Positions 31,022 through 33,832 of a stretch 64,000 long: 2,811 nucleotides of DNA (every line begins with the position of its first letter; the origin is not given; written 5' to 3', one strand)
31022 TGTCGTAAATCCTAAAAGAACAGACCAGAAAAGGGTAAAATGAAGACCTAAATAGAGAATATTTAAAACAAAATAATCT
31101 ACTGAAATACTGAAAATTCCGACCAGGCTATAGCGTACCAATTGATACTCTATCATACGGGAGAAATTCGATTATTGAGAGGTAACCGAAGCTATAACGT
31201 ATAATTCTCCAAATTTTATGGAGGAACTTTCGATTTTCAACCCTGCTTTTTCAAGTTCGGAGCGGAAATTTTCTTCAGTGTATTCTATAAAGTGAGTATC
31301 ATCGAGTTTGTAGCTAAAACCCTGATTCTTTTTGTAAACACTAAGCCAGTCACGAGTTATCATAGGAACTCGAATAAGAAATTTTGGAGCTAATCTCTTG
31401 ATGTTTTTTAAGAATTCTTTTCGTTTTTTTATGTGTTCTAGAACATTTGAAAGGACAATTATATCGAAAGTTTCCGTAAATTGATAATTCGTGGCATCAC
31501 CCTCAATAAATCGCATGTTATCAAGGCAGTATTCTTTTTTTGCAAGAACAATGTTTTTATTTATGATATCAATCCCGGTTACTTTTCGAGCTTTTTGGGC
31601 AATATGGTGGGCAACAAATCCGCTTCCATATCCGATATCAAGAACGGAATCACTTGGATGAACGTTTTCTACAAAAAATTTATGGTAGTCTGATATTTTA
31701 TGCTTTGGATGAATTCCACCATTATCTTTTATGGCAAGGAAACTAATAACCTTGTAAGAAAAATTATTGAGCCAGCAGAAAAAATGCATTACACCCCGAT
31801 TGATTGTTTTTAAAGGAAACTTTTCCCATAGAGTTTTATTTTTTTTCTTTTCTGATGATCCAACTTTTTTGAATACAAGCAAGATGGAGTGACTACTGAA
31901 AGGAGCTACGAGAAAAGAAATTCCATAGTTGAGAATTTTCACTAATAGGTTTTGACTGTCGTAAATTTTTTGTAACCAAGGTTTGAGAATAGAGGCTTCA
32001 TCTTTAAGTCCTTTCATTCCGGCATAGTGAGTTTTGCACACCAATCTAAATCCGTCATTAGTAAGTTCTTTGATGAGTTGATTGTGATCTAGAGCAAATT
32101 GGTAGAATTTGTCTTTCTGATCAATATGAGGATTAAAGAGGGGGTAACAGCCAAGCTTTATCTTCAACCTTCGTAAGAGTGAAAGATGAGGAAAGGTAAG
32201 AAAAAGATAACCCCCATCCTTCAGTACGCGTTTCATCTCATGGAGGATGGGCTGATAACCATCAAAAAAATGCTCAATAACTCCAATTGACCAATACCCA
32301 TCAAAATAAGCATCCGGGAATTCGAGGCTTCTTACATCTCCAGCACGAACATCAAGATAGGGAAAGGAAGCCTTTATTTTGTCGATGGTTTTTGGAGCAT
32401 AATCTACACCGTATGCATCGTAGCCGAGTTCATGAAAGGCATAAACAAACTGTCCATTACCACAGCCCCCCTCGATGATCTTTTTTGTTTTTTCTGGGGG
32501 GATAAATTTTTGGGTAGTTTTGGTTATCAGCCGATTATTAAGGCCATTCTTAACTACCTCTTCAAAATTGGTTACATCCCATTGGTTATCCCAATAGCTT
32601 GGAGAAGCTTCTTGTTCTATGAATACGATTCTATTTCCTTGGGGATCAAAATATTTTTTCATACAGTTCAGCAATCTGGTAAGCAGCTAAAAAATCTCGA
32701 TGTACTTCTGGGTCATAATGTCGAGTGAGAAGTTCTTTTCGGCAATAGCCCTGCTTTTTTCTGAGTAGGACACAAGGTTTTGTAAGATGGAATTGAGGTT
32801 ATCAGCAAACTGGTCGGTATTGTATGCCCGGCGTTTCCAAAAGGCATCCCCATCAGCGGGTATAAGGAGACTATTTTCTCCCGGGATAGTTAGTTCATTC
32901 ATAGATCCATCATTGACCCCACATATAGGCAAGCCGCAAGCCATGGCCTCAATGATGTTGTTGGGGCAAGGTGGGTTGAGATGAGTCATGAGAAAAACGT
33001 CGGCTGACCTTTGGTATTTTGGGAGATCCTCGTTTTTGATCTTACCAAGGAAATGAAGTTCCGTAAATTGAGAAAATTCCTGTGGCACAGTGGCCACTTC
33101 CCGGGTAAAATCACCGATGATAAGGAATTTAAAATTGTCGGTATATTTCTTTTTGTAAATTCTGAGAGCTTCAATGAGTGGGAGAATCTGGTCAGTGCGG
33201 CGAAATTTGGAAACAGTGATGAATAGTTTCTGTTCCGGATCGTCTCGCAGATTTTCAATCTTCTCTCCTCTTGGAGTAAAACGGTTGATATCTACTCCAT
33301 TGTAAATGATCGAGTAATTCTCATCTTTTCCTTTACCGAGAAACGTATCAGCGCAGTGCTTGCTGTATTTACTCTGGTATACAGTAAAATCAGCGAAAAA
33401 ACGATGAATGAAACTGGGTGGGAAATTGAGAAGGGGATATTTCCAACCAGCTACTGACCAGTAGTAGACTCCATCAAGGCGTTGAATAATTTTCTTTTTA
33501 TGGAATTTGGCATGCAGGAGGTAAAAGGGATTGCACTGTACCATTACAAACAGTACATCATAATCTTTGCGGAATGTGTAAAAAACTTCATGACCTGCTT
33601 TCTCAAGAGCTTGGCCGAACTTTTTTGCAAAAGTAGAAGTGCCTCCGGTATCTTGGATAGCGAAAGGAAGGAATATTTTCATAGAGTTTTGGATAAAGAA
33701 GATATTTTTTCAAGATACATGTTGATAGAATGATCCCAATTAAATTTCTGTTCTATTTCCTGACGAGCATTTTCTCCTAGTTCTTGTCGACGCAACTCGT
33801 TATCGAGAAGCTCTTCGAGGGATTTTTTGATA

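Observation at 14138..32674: Nine SAM-methyltransferase domains in one glycan locus, including recently duplicated paralogs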

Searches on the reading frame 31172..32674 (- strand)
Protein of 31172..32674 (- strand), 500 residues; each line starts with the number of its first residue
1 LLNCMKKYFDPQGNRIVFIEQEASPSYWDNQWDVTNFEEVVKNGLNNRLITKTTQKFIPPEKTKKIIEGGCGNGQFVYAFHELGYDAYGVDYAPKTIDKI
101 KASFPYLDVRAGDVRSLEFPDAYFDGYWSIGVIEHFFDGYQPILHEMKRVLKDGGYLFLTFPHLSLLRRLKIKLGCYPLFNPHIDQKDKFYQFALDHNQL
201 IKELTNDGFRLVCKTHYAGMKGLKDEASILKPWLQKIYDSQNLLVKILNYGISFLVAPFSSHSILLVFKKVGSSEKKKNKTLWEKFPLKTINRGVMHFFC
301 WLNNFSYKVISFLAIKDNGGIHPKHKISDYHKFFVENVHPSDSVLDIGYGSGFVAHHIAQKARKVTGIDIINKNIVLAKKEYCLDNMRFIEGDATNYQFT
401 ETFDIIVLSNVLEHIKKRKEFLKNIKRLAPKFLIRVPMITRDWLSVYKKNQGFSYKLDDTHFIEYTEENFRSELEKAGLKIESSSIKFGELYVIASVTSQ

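Call 5: search_protein_families(library=pfam, proteins=[window:31172-32674:-], max_evalue=0.01)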
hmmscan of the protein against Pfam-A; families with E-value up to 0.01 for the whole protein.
window:31172-32674:- (500 aa): 18 families
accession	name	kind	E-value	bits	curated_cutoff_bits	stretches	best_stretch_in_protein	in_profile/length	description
PF08241.18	Methyltransf_11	-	5.1e-37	126.8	21.2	2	69-159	3-95/95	Methyltransferase domain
PF13649.12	Methyltransf_25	-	5.7e-33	113.9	27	2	344-428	1-92/97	Methyltransferase domain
PF13489.12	Methyltransf_23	-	2.6e-29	102.5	27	2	325-483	7-163/164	Methyltransferase domain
PF13847.12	Methyltransf_31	-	2.6e-25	89.3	27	2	340-429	3-101/145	Methyltransferase domain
PF08242.18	Methyltransf_12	-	4.2e-22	79.1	30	2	345-428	1-91/98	Methyltransferase domain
PF07021.18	MetW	-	3.1e-09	37.2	21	1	332-438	5-111/193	Methionine biosynthesis protein MetW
PF01209.24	Ubie_methyltran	-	1.6e-07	31.4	20.1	1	335-428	42-142/233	ubiE/COQ5 methyltransferase family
PF02353.26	CMAS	-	2e-07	31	27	1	337-426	59-153/273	Mycolic acid cyclopropane synthetase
PF05175.20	MTS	-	8.4e-06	26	23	1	315-408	4-104/170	Methyltransferase small domain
PF03848.20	TehB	-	9.8e-06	25.6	20.4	0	323-427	11-122/193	Tellurite resistance protein TehB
PF05401.17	NodS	-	1.1e-05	25.9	24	1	342-427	45-131/201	Nodulation protein S (NodS)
PF01555.25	N6_N4_Mtase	-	2.3e-05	24.9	26.7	1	124-379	16-220/221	DNA methylase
PF06325.19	PrmA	-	0.00051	20.1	22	0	338-415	159-238/296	Ribosomal protein L11 methyltransferase (PrmA)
PF07757.19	AdoMet_MTase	-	0.00062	20.4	27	0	62-92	61-91/115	Predicted AdoMet-dependent methyltransferase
PF02527.21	GidB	-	0.00075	19.3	27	1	336-424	43-136/184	rRNA small subunit methyltransferase G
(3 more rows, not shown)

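Call 10: search_protein_families(library=ncbifam, proteins=[window:31172-32674:-], max_evalue=0.01)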
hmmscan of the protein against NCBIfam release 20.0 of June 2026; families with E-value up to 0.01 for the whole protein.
window:31172-32674:- (500 aa): 63 families (the best 25 are shown)
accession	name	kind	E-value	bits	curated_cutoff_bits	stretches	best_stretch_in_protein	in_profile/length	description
TIGR01983.1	UbiG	equivalog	1.7e-21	76.6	102.95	2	341-446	50-161/228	bifunctional 2-polyprenyl-6-hydroxyphenol methylase/3-demethylubiquinol 3-O-methyltransferase UbiG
NF045667.1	MTase_DVU1556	equivalog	4.1e-21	75.4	155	2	51-213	11-164/213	DVU_1556 family methyltransferase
TIGR02072.1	BioC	equivalog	5.3e-19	69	184.95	2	341-428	35-123/244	malonyl-ACP O-methyltransferase BioC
NF047649.1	MTase_UXPK_star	exception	3e-15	56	460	2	333-428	70-172/283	methyltransferase/UXPK-star double selenoprotein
NF043040.1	corrin_prot_MT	hypoth_equivalog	6e-15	55.3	180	1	326-427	26-137/216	corrinoid protein-associated methyltransferase CpaM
NF045823.1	PthPhpthDimycoMt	equivalog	6.2e-14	51.8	300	2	324-428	50-157/256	phthiotriol/phenolphthiotriol dimycocerosates methyltransferase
NF045825.1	FAmtase_mtf2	equivalog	9.7e-14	51.2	400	2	63-160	59-159/248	fatty-acid O-methyltransferase Mtf2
TIGR01934.1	MenG_MenH_UbiE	subfamily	1.2e-13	50.9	158.35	2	338-428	35-132/223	ubiquinone/menaquinone biosynthesis methyltransferase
NF041536.1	ArsM_DUF2284_UU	exception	7.6e-13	47.6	575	2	333-428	69-171/459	arsenite methyltransferase/DUF2284 domain selenoprotein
TIGR02021.1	BchM-ChlM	equivalog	1.9e-12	47.1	158.9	2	343-430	57-145/218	magnesium protoporphyrin IX methyltransferase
NF041537.1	ArsM_AhpD_UU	exception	2.7e-12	46.2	510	2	333-428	69-171/345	arsenite methyltransferase/AhpD domain selenoprotein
NF001241.0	PRK00216.1-2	equivalog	6.9e-12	45.5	327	2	30-159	22-147/231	demethylmenaquinone methyltransferase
NF001244.0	PRK00216.1-5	equivalog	8.8e-12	44.8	216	1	339-428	47-144/236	bifunctional demethylmenaquinone methyltransferase/2-methoxy-6-polyprenyl-1,4-benzoquinol methylase UbiE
NF011529.0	PRK14968.1-3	equivalog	1.2e-11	44.4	162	1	335-408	27-104/198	putative methyltransferase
TIGR02081.1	metW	equivalog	8.4e-11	41.8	189.5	1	335-438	8-111/194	methionine biosynthesis protein MetW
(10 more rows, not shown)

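Call 21: find_homologous_proteins(query=window:31172-32674:-, max_evalue=1e-10)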
Query window:31172-32674:- (500 aa): 232 proteins with E <= 1e-10 among 7263 candidates; the best 120 are listed.
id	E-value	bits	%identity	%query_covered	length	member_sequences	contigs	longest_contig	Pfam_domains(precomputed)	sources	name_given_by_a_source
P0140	0.0e+0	1059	92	99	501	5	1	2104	PF07021.19,PF13847.13,PF13489.13,PF03848.21,PF02353.27,PF05175.21,PF13649.13,PF08241.19,PF08242.19,PF05401.17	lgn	-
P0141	0.0e+0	1024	88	99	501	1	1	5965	PF13489.13,PF02353.27,PF08241.19,PF05401.17,PF07021.19,PF13847.13,PF07757.19,PF03848.21,PF05175.21,PF13649.13,PF01209.25,PF08242.19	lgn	-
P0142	8.2e-280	947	82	98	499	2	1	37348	PF07021.19,PF13847.13,PF13489.13,PF03848.21,PF02353.27,PF05175.21,PF13649.13,PF01209.25,PF08241.19,PF08242.19,PF05401.17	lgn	-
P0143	4.7e-234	796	70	98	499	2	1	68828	PF07021.19,PF13847.13,PF13489.13,PF03848.21,PF02353.27,PF05175.21,PF13649.13,PF01209.25,PF08241.19,PF08242.19,PF05401.17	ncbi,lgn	-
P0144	2.4e-106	375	60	54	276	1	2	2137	PF13847.13,PF13489.13,PF13649.13,PF08241.19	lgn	-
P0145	2.3e-91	325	53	53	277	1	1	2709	PF13847.13,PF13489.13,PF13649.13,PF08241.19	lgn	-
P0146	1.2e-81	293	50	54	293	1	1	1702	PF13847.13,PF13489.13,PF13649.13,PF08241.19,PF08242.19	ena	-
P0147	9.0e-81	290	49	54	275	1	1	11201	PF13847.13,PF13489.13,PF13649.13,PF08241.19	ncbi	-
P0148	2.9e-77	279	48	54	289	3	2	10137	PF13847.13,PF13489.13,PF03848.21,PF13649.13,PF08241.19,PF08242.19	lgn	-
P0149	3.6e-77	278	48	53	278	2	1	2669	PF13847.13,PF13489.13,PF13649.13,PF08241.19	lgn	-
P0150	1.1e-76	277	48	52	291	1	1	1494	PF13847.13,PF13489.13,PF02353.27,PF13649.13,PF08241.19,PF08242.19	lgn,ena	-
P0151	3.0e-76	275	44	57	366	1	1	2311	PF13847.13,PF13489.13,PF02353.27,PF13649.13,PF08241.19,PF08242.19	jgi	jgi:SAM-dependent methyltransferase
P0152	8.9e-76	274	45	56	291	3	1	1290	PF13489.13,PF13649.13,PF08241.19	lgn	-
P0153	3.7e-75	272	47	53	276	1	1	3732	PF13847.13,PF13489.13,PF05724.18,PF13649.13,PF08241.19,PF08242.19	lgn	-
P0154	7.9e-75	271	48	53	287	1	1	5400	PF13847.13,PF13489.13,PF13649.13,PF08241.19,PF08242.19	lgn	-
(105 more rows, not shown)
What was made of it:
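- Other members of the MT4 family are fused to an FkbM-type MT or to a sugar epimerase (call 21).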

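Call 22: find_encoding_contigs(protein=P0142, flank=10000, max_places=2)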
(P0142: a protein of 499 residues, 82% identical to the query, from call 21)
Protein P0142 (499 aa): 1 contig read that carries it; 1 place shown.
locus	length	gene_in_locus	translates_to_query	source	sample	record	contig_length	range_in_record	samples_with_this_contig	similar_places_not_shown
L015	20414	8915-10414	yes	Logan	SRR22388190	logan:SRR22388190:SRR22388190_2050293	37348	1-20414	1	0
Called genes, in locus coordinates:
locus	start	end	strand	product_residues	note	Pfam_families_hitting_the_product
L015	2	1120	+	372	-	?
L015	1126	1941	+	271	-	PF00535:Glycos_transf_2, PF10111:Glyco_tranf_2_2, PF13641:Glyco_tranf_2_3, PF13632:Glyco_trans_2_3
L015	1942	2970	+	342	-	-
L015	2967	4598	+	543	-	-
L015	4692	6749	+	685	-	-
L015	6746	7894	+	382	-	PF20706:GT4-conflict (faint), PF13439:Glyco_transf_4, PF13579:Glyco_trans_4_4, PF00534:Glycos_transf_1, PF13692:Glyco_trans_1_4, PF13524:Glyco_trans_1_2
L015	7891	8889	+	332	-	PF00534:Glycos_transf_1, PF13692:Glyco_trans_1_4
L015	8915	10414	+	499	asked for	PF13489:Methyltransf_23, PF08241:Methyltransf_11, PF08242:Methyltransf_12, PF13649:Methyltransf_25, PF13847:Methyltransf_31, PF13489:Methyltransf_23, PF08241:Methyltransf_11, PF08242:Methyltransf_12, +8 more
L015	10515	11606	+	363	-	PF08003:Methyltransf_9, PF13489:Methyltransf_23, PF13847:Methyltransf_31, PF08241:Methyltransf_11, PF08242:Methyltransf_12, PF13649:Methyltransf_25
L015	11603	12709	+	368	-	PF13439:Glyco_transf_4, PF00534:Glycos_transf_1, PF13692:Glyco_trans_1_4, PF13524:Glyco_trans_1_2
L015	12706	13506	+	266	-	PF00535:Glycos_transf_2, PF10111:Glyco_tranf_2_2, PF13641:Glyco_tranf_2_3, PF13632:Glyco_trans_2_3 (faint)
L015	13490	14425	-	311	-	PF13641:Glyco_tranf_2_3, PF00535:Glycos_transf_2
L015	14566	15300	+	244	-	PF05148:Methyltransf_8 (faint), PF13489:Methyltransf_23, PF08241:Methyltransf_11, PF13649:Methyltransf_25 (faint), PF13847:Methyltransf_31 (weak)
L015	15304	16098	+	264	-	PF05724:TPMT (faint), PF02353:CMAS (weak), PF13489:Methyltransf_23, PF01209:Ubie_methyltran (weak), PF13847:Methyltransf_31, PF08241:Methyltransf_11, PF08242:Methyltransf_12, PF13649:Methyltransf_25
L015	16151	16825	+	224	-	PF05724:TPMT (weak), PF05891:Methyltransf_PK (weak), PF13489:Methyltransf_23, PF07021:MetW, PF13847:Methyltransf_31, PF08241:Methyltransf_11, PF08242:Methyltransf_12, PF13649:Methyltransf_25, +3 more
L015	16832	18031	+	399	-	PF20706:GT4-conflict, PF00534:Glycos_transf_1, PF13692:Glyco_trans_1_4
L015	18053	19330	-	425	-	PF13524:Glyco_trans_1_2, PF05686:Glyco_transf_90 (weak)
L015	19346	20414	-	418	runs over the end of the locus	-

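Call 23: find_encoding_contigs(protein=P0143, flank=10000, max_places=2)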
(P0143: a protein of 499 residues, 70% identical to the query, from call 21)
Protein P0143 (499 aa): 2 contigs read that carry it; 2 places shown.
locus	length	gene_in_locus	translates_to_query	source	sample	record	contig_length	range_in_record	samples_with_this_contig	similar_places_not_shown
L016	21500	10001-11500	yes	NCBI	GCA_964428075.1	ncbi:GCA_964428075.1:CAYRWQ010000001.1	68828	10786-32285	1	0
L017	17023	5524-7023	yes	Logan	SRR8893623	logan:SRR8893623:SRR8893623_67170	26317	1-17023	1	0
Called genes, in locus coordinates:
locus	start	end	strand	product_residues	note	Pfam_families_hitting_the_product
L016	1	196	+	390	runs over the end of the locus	PF13439:Glyco_transf_4, PF13579:Glyco_trans_4_4, PF00534:Glycos_transf_1, PF13692:Glyco_trans_1_4, PF13524:Glyco_trans_1_2 (weak)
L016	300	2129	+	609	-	PF13522:GATase_6, PF13537:GATase_7, PF00733:Asn_synthase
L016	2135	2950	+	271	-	PF00535:Glycos_transf_2, PF10111:Glyco_tranf_2_2, PF13641:Glyco_tranf_2_3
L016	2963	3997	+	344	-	-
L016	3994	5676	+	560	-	-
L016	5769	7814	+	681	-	-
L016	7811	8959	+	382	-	PF13439:Glyco_transf_4, PF13579:Glyco_trans_4_4, PF00534:Glycos_transf_1, PF13692:Glyco_trans_1_4, PF13524:Glyco_trans_1_2 (weak)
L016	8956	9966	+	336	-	PF00534:Glycos_transf_1, PF13692:Glyco_trans_1_4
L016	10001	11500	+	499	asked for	PF13489:Methyltransf_23, PF08241:Methyltransf_11, PF08242:Methyltransf_12, PF13649:Methyltransf_25, PF13847:Methyltransf_31, PF13489:Methyltransf_23, PF08241:Methyltransf_11, PF08242:Methyltransf_12, +8 more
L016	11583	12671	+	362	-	PF08003:Methyltransf_9 (weak), PF13489:Methyltransf_23, PF08241:Methyltransf_11, PF08242:Methyltransf_12, PF13649:Methyltransf_25, PF13847:Methyltransf_31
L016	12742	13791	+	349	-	PF13439:Glyco_transf_4, PF13579:Glyco_trans_4_4 (weak), PF00534:Glycos_transf_1, PF13692:Glyco_trans_1_4, PF13524:Glyco_trans_1_2 (weak)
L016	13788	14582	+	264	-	PF00535:Glycos_transf_2, PF10111:Glyco_tranf_2_2, PF13641:Glyco_tranf_2_3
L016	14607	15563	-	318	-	PF00535:Glycos_transf_2, PF13641:Glyco_tranf_2_3 (weak)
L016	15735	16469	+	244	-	PF05148:Methyltransf_8 (weak), PF13489:Methyltransf_23, PF08241:Methyltransf_11, PF08242:Methyltransf_12 (faint), PF13649:Methyltransf_25 (faint), PF13847:Methyltransf_31 (weak)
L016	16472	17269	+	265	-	PF13489:Methyltransf_23, PF13847:Methyltransf_31, PF08241:Methyltransf_11, PF08242:Methyltransf_12, PF13649:Methyltransf_25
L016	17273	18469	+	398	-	PF20706:GT4-conflict, PF00534:Glycos_transf_1, PF13692:Glyco_trans_1_4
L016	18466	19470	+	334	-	-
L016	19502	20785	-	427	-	PF13524:Glyco_trans_1_2, PF05686:Glyco_transf_90 (weak)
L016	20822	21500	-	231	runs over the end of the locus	PF05711:TylF, PF13578:Methyltransf_24 (weak)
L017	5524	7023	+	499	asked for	PF13489:Methyltransf_23, PF08241:Methyltransf_11, PF08242:Methyltransf_12, PF13649:Methyltransf_25, PF13847:Methyltransf_31, PF13489:Methyltransf_23, PF08241:Methyltransf_11, PF08242:Methyltransf_12, +8 more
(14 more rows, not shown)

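Call 56: search_protein_families(library=pfam, proteins=[L016:18466-19470:+], max_evalue=0.01)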
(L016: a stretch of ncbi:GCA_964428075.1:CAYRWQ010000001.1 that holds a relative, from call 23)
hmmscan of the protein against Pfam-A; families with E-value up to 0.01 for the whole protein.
L016:18466-19470:+ (334 aa): 0 families

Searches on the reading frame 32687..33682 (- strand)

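Call 5: search_protein_families(library=pfam, proteins=[window:32687-33682:-], max_evalue=0.01)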
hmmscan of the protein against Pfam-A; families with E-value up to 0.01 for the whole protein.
window:32687-33682:- (331 aa): 4 families
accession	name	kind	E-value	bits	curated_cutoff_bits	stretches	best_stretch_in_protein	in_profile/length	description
PF13692.12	Glyco_trans_1_4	-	2.3e-18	67.3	27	1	152-294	2-134/142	Glycosyl transferases group 1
PF00534.26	Glycos_transf_1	-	3.7e-18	66.1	26.4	1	140-277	4-143/172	Glycosyl transferases group 1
PF13439.12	Glyco_transf_4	-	0.0012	19.4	28.5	0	57-134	89-170/170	Glycosyltransferase Family 4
PF13524.12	Glyco_trans_1_2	-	0.0048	17.3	25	1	182-273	13-97/144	Glycosyl transferase-like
